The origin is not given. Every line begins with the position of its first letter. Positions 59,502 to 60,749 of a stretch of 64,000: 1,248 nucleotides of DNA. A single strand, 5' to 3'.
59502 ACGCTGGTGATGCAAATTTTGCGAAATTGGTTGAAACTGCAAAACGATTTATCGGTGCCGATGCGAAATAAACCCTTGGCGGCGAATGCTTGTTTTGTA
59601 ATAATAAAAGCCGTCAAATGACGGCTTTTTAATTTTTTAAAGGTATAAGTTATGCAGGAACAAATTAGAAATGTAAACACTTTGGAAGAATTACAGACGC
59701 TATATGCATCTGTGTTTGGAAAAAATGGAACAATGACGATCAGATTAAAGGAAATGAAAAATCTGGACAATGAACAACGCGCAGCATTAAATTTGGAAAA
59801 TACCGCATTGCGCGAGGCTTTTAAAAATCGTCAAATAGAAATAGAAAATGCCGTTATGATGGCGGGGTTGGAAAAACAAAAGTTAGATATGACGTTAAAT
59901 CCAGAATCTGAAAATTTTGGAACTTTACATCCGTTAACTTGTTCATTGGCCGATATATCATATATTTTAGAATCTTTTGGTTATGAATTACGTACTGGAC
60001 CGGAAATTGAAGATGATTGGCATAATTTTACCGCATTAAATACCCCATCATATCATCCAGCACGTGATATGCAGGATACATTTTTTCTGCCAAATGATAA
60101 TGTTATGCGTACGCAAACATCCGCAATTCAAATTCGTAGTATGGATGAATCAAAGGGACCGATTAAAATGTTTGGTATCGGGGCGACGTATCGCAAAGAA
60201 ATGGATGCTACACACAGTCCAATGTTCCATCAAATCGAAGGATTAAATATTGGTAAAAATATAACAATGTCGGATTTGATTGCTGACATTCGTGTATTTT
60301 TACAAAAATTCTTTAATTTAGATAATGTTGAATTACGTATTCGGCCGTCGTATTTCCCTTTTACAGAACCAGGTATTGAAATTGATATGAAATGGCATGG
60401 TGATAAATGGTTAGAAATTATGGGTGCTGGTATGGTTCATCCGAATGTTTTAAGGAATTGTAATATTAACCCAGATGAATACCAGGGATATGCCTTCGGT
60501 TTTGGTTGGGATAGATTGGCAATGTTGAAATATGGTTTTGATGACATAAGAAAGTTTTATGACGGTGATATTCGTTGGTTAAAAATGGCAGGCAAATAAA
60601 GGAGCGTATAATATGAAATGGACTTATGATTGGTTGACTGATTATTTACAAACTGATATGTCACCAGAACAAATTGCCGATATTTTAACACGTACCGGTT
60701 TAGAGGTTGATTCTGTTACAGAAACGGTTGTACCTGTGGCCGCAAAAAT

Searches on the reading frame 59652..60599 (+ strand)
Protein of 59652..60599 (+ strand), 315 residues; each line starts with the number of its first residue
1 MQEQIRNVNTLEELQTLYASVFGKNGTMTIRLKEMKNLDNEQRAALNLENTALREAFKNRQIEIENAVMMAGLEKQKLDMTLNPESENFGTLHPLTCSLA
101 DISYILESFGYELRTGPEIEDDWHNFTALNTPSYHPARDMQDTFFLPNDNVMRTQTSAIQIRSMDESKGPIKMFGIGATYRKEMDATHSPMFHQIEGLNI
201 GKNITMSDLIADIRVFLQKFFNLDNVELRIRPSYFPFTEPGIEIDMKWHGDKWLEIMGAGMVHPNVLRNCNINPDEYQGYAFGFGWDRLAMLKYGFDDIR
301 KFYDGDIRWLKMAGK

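Call 22: search_protein_families(library=pfam, proteins=[window:59652-60599:+], max_evalue=0.001)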
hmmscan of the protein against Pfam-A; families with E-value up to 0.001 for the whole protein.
window:59652-60599:+ (315 aa): 2 families
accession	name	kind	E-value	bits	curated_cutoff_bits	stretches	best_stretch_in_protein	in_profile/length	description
PF01409.25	tRNA-synt_2d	-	7.7e-89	297.8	19.8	1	78-311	2-244/246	tRNA synthetases class II core domain (F)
PF02912.23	Phe_tRNA-synt_N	-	6.3e-07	29.7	22.3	1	9-67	1-63/69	Aminoacyl tRNA synthetase class II, N-terminal domain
